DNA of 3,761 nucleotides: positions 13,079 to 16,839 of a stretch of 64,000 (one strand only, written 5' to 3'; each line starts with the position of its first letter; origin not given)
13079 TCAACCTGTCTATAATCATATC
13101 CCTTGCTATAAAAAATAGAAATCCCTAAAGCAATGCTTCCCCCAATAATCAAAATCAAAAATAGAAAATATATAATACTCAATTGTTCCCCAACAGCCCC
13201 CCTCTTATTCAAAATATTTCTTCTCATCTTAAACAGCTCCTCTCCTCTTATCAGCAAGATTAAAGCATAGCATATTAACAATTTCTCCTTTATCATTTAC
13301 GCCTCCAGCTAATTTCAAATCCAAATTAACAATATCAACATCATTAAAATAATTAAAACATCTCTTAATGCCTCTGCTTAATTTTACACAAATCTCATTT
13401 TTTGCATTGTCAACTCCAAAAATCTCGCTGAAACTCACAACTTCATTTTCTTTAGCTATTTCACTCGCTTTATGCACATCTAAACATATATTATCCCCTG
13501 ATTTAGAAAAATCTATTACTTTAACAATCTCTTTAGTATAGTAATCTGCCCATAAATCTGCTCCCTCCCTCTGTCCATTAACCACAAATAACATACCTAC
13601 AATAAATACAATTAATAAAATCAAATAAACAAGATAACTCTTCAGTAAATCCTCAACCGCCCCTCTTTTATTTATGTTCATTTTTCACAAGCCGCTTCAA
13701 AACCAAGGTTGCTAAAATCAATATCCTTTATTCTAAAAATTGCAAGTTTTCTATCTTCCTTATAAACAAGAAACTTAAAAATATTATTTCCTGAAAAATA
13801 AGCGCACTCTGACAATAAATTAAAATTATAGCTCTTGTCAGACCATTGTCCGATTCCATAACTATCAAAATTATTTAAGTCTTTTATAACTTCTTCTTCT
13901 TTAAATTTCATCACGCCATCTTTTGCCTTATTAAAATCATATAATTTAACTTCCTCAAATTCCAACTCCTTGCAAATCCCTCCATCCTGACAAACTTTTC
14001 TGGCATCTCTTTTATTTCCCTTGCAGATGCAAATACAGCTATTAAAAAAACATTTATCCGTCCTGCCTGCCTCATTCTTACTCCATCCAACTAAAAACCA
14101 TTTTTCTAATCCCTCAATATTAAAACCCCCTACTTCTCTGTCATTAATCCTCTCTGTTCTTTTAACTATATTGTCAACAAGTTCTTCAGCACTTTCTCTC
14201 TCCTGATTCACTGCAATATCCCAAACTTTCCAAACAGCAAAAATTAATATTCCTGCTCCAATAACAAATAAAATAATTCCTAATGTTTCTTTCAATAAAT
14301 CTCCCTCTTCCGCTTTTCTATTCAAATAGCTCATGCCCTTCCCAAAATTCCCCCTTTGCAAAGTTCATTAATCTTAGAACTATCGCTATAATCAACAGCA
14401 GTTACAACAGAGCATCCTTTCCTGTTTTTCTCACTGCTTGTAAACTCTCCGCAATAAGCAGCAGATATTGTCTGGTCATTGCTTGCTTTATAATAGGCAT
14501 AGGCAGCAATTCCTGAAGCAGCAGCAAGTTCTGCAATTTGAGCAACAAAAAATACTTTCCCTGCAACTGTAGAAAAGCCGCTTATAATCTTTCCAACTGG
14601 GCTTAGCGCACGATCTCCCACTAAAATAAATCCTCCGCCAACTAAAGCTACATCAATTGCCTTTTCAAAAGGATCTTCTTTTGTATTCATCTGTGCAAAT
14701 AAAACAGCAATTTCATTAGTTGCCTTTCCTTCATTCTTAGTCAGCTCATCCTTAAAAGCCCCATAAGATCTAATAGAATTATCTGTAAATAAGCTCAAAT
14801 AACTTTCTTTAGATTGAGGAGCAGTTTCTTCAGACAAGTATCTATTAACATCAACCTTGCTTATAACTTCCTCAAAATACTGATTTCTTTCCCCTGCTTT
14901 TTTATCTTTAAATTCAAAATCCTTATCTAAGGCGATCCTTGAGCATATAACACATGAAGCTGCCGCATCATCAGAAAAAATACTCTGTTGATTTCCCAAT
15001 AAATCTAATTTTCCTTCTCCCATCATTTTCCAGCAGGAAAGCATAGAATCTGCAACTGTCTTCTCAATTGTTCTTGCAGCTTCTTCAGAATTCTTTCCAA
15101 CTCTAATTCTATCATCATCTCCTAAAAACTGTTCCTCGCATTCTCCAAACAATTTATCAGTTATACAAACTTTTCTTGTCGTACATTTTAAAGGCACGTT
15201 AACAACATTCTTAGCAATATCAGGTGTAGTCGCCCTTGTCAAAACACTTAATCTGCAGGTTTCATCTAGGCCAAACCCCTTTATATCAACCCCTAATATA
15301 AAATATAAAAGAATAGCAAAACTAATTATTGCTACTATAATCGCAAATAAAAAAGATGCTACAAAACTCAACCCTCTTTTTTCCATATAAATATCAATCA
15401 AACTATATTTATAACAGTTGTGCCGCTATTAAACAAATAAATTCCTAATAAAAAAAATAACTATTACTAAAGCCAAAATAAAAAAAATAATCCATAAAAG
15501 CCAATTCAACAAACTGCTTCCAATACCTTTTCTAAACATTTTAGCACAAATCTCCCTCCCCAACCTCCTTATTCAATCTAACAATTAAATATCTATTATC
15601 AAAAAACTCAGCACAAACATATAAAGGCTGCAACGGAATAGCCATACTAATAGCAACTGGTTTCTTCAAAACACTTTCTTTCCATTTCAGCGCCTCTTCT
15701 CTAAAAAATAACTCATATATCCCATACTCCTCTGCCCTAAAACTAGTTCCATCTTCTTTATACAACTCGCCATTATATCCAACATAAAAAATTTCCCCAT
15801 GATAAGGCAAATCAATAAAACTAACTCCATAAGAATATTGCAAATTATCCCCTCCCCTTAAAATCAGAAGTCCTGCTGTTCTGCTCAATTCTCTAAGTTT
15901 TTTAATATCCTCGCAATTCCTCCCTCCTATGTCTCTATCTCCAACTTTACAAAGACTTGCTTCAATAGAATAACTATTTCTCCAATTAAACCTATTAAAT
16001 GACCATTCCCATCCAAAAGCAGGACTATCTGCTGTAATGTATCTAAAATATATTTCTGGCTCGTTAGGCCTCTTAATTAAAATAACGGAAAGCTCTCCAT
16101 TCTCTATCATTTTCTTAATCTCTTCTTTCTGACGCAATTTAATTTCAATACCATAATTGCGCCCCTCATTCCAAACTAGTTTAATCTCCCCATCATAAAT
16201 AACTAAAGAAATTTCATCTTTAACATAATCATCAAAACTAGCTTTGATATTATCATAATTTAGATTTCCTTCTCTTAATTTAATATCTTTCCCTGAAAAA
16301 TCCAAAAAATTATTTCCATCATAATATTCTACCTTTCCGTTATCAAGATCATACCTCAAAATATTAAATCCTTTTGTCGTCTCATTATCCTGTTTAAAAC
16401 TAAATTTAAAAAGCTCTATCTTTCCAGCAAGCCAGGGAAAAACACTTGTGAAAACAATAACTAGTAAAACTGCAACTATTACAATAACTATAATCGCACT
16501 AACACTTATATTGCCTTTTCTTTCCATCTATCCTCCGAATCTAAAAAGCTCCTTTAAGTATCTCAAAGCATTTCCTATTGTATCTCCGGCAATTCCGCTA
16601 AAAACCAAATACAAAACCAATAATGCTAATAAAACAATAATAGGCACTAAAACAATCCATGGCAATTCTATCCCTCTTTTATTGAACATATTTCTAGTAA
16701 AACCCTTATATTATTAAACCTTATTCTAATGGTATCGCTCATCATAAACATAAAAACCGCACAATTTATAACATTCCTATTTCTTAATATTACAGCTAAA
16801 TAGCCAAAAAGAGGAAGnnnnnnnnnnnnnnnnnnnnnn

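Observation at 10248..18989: Type-IV-pilus-like locus with about 10 tandem class-III-signal-peptide genes and translationally coupled ATGA junctions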

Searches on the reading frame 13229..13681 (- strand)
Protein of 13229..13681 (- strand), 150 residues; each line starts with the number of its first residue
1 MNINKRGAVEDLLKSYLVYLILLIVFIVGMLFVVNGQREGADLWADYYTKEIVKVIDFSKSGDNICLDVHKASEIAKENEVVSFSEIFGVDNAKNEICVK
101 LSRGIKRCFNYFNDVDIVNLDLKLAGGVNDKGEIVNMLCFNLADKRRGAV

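Call 6: search_protein_families(library=pfam, max_evalue=1, proteins=[window:13229-13681:-])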
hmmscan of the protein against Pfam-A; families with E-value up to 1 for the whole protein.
window:13229-13681:- (150 aa): 1 family
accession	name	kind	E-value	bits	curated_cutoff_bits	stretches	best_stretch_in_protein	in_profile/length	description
PF21844.1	DUF6903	-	0.0066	16.9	24.2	1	15-39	2-26/54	Family of unknown function (DUF6903)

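Call 7: search_protein_families(library=ncbifam, max_evalue=1, proteins=[window:13229-13681:-])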
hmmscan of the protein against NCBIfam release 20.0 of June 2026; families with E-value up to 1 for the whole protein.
window:13229-13681:- (150 aa): 0 families

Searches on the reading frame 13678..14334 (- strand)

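Call 6: search_protein_families(library=pfam, max_evalue=1, proteins=[window:13678-14334:-])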
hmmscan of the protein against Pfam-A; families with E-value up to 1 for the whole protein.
window:13678-14334:- (218 aa): 1 family
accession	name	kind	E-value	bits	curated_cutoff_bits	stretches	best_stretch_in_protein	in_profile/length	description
PF22102.2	ElaD-SseL-like_C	-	0.016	15.4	27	1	45-129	44-126/187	ElaD/SseL-like C-terminal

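Call 7: search_protein_families(library=ncbifam, max_evalue=1, proteins=[window:13678-14334:-])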
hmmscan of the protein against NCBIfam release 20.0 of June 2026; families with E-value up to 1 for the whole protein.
window:13678-14334:- (218 aa): 1 family
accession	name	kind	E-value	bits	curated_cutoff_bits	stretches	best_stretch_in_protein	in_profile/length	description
NF033747.1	class_E_sortase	subfamily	0.13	12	160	1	17-51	3-37/211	class E sortase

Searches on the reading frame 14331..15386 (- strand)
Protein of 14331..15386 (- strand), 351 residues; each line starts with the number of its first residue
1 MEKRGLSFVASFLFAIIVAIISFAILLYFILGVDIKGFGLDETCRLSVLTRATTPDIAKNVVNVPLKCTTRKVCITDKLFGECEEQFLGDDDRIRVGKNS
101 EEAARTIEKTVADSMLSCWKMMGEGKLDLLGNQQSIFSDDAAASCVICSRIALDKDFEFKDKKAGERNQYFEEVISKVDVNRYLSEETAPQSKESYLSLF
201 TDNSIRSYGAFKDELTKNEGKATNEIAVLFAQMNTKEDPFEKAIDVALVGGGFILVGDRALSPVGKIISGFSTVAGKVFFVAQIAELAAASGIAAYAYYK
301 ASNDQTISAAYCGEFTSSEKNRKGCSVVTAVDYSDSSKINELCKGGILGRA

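Call 6: search_protein_families(library=pfam, max_evalue=1, proteins=[window:14331-15386:-])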
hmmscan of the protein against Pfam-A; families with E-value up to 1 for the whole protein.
window:14331-15386:- (351 aa): 2 families
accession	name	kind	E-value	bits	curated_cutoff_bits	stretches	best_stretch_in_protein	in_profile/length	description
PF03660.19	PHF5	-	0.0083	16.8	26.7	1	304-338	64-98/104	PHF5-like protein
PF10011.15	DUF2254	-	0.5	9.5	28.8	0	10-30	123-143/368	Predicted membrane protein (DUF2254)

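Call 7: search_protein_families(library=ncbifam, max_evalue=1, proteins=[window:14331-15386:-])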
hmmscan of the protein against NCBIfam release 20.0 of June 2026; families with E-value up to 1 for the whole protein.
window:14331-15386:- (351 aa): 1 family
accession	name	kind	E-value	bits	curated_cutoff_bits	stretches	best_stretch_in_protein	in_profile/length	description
NF004526.0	PRK05872.1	subfamily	0.073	12.1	276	1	237-305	107-166/297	short-chain dehydrogenase/reductase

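Call 39: find_homologous_proteins(query=window:14331-15386:-, max_evalue=0.001)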
Query window:14331-15386:- (351 aa): 182 proteins with E <= 0.001 among 7989 candidates; the best 120 are listed.
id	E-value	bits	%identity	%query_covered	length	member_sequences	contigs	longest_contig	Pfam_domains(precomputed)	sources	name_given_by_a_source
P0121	5.0e-225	764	100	100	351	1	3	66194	-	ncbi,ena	-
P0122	1.1e-136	473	61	100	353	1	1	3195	-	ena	-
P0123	1.1e-131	457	58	99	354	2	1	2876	-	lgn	-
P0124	2.0e-126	440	59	99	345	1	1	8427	-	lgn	-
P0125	9.3e-119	414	55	100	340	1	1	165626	-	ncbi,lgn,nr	ncbi:MAG: hypothetical protein Q7S27_04350 [Nanoarchaeota archaeon]|nr:hypothetical protein [Nanoarc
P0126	3.7e-118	413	59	99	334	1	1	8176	-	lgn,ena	-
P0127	4.2e-113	396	56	99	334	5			-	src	-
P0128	9.4e-104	365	50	99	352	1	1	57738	-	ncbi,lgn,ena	-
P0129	6.1e-90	320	49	99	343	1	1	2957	-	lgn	-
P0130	7.7e-89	316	48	99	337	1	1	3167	-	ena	-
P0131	2.6e-86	308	49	99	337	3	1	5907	-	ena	-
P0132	9.1e-85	303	48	97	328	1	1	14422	-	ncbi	-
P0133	1.7e-65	239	40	99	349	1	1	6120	-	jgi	jgi:hypothetical protein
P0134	6.5e-62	228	40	97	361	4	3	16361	-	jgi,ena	-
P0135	2.8e-61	226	38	98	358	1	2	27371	-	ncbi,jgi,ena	-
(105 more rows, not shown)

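Call 52: predict_structure(alignment_id=A2)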
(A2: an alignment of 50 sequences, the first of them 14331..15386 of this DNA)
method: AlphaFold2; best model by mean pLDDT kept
length: 351 residues; sequences in the alignment: 50
mean_pLDDT: 77.3   pTM: 0.75
mean pLDDT of the five models: 77.3, 77.2, 75.4, 74.2, 73.1
residues with pLDDT >= 90: 132; 70-90: 117; 50-70: 37; < 50: 65
segments of 3 or more residues with pLDDT < 50: 209-213, 217-220, 254-305
pLDDT, mean of each block of 10 residues (from residue 1): 72 94 91 69 90 83 85 94 82 95 96 95 90 66 91 94 93 91 91 89 57 49 84 87 70 45 43 42 38 37 54 83 88 89 87 60
secondary structure, 60 per line:
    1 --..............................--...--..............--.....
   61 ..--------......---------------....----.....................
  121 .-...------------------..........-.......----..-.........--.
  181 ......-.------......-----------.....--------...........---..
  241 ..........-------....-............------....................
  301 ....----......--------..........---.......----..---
elements in order: H3-32 H40-53 H56-62 E71-76 E92-95 H100-121 E144-153 H155-158 E159-161 H169-177 H180-186 H196-200 H212-216 E225-235 H239-250 H258-261 H263-274 H281-304 E309-314 E323-332 H336-342

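Call 57: fold_search(model_id=the predicted structure, library=pdb)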
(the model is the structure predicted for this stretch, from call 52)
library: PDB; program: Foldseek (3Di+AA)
matches with E <= 10: 176; with E <= 0.001: 0
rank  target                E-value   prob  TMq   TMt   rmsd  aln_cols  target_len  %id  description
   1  5eue_B                2.6e-01  0.15  0.10  0.08  12.8        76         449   14  S1P Lyase Bacterial Surrogate bound to N-(2-((4-methoxy-2,5-dimethylbenzyl)amino)-1-phenylethyl)-5-methylisoxazole-3-c (released 2016-03-16)
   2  3mau_A                4.4e-01  0.12  0.09  0.07  12.9        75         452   15  Crystal structure of StSPL in complex with phosphoethanolamine (released 2010-08-18)
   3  5eue_A                5.0e-01  0.13  0.10  0.08  12.5        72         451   11  S1P Lyase Bacterial Surrogate bound to N-(2-((4-methoxy-2,5-dimethylbenzyl)amino)-1-phenylethyl)-5-methylisoxazole-3-c (released 2016-03-16)
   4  5eud_B                5.3e-01  0.12  0.09  0.08  12.6        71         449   11  S1P Lyase Bacterial Surrogate bound to N-(1-(4-(3-hydroxyprop-1-yn-1-yl)phenyl)-2-((4-methoxy-2,5-dimethylbenzyl)amino (released 2016-03-16)
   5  3f9t_A                6.4e-01  0.02  0.12  0.11  20.9       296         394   10  Crystal structure of L-tyrosine decarboxylase MfnA (EC 4.1.1.25) (NP_247014.1) from METHANOCOCCUS JANNASCHII at 2.11 A (released 2008-11-25)
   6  3mau_B                6.8e-01  0.09  0.09  0.07  12.9        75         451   15  Crystal structure of StSPL in complex with phosphoethanolamine (released 2010-08-18)
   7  6jy1                  7.7e-01  0.04  0.12  0.11  18.2       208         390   10  Crystal Structure of a Group II pyridoxal dependent decarboxylase, LLP-bound form from Methanocaldococcus jannaschii at  (released 2019-10-30)
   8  3mad_B                8.2e-01  0.07  0.08  0.06  12.9        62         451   13  Crystal structure of StSPL (symmetric form) (released 2010-08-18)
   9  4q6r_A                9.3e-01  0.09  0.10  0.08  12.6        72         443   12  Crystal structure of human sphingosine-1-phosphate lyase in complex with inhibitor 6-[(2R)-4-(4-benzyl-7-chlorophthala (released 2014-05-21)
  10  3mbb_A                9.3e-01  0.06  0.08  0.06  12.9        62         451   13  Crystal structure of StSPL - apo form, after treatment with semicarbazide (released 2010-08-18)
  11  3euc_A                9.3e-01  0.01  0.10  0.10  23.9       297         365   10  Crystal structure of histidinol-phosphate aminotransferase (YP_297314.1) from RALSTONIA EUTROPHA JMP134 at 2.05 A reso (released 2008-11-11)
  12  3f9t_B                9.9e-01  0.07  0.11  0.10  12.2       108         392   12  Crystal structure of L-tyrosine decarboxylase MfnA (EC 4.1.1.25) (NP_247014.1) from METHANOCOCCUS JANNASCHII at 2.11 A (released 2008-11-25)
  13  3mad_A                9.9e-01  0.06  0.08  0.06  12.8        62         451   13  Crystal structure of StSPL (symmetric form) (released 2010-08-18)
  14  3mbb_B                9.9e-01  0.06  0.08  0.06  12.9        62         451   13  Crystal structure of StSPL - apo form, after treatment with semicarbazide (released 2010-08-18)
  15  6m4y                  1.1e+00  0.03  0.12  0.11  18.2       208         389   10  Structure of a R371A mutant of a Group II PLP dependent decarboxylase from Methanocaldococcus jannaschii (released 2020-12-02)
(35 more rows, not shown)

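Call 73: fold_search(model_id=the predicted structure, library=viral)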
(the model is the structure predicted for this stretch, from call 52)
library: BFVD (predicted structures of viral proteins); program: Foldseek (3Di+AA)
matches with E <= 10: 98; with E <= 0.001: 0
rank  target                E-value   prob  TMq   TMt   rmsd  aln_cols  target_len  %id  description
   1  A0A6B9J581            3.0e-01  0.02  0.09  0.11  25.0       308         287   11  Uncharacterized protein [Vibrio phage vB_VchM_Kuja]
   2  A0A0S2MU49            6.4e-01  0.05  0.14  0.23  20.6       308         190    7  (no name in the UniProt tables at hand)
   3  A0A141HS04            1.3e+00  0.06  0.11  0.21  12.7       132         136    8  (no name in the UniProt tables at hand)
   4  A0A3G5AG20            1.5e+00  0.05  0.11  0.14  11.4       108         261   14  Uncharacterized protein [Solivirus sp.]
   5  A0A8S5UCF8            1.5e+00  0.01  0.11  0.09  23.9       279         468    9  Nodulation protein S (NodS) [Siphoviridae sp. ctgN495]
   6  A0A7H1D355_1          1.6e+00  0.03  0.10  0.04  13.9       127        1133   15  RNA-directed RNA polymerase L [Thrips tabaci bunya-like virus 2]
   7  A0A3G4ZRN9            1.6e+00  0.02  0.10  0.08  16.9       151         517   10  Uncharacterized protein [Dasosvirus sp.]
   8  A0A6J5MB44            2.0e+00  0.09  0.11  0.18  10.2        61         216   18  Uncharacterized protein [uncultured Caudovirales phage]
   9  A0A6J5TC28            2.0e+00  0.09  0.10  0.14  11.7        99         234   10  Uncharacterized protein [uncultured Caudovirales phage]
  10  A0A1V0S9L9            2.1e+00  0.06  0.10  0.21  12.6        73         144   15  protein-serine/threonine phosphatase [Catovirus CTV1]
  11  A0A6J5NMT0            2.1e+00  0.04  0.11  0.21   8.3       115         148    9  Uncharacterized protein [uncultured Caudovirales phage]
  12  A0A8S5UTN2            2.1e+00  0.04  0.11  0.11  13.5       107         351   15  Uncharacterized protein [Myoviridae sp. ctYA416]
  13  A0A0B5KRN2            2.1e+00  0.01  0.06  0.07   9.9        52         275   10  ORF3 [Wuhan House Fly Virus 2]
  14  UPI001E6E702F         2.3e+00  0.08  0.10  0.15   9.6        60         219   10  (no name look-up for this kind of identifier)
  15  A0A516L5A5            2.4e+00  0.03  0.11  0.05  11.8       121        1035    9  (no name in the UniProt tables at hand)
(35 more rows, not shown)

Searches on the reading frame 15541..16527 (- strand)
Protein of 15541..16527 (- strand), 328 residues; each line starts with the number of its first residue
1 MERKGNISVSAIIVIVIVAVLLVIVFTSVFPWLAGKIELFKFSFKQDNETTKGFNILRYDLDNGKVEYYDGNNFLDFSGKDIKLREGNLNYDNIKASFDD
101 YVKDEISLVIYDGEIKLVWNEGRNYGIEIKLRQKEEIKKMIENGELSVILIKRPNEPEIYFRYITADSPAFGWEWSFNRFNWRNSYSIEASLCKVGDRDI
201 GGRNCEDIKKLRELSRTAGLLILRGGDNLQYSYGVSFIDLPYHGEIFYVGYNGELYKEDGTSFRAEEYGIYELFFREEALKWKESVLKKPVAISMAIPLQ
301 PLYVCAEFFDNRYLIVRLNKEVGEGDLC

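Call 6: search_protein_families(library=pfam, max_evalue=1, proteins=[window:15541-16527:-])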
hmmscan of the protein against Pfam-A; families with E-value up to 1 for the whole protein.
window:15541-16527:- (328 aa): 2 families
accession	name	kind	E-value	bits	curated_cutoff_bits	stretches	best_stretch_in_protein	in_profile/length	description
PF16982.10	Flp1_like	-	0.11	12.5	33.5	1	2-26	5-28/49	Putative Flagellin, Flp1-like, domain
PF13233.12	Complex1_LYR_2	-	0.18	13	22.3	1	84-152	9-58/80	Complex1_LYR-like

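Call 7: search_protein_families(library=ncbifam, max_evalue=1, proteins=[window:15541-16527:-])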
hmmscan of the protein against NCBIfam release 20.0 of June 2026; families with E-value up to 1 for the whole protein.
window:15541-16527:- (328 aa): 0 families

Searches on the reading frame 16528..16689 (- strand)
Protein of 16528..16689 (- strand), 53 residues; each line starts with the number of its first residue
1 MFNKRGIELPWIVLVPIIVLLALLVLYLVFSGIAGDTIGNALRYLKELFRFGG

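Call 32: search_protein_families(library=pfam, max_evalue=1, proteins=[window:16528-16689:-])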
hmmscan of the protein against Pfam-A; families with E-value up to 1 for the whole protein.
window:16528-16689:- (53 aa): 1 family
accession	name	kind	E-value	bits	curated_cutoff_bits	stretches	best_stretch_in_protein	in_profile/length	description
PF01708.21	Gemini_mov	-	0.099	12.9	25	1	10-37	33-62/92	Geminivirus putative movement protein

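Call 74: search_protein_families(library=ncbifam, max_evalue=0.01, proteins=[window:16528-16689:-])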
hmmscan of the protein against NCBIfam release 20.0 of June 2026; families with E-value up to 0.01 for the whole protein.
window:16528-16689:- (53 aa): 0 families
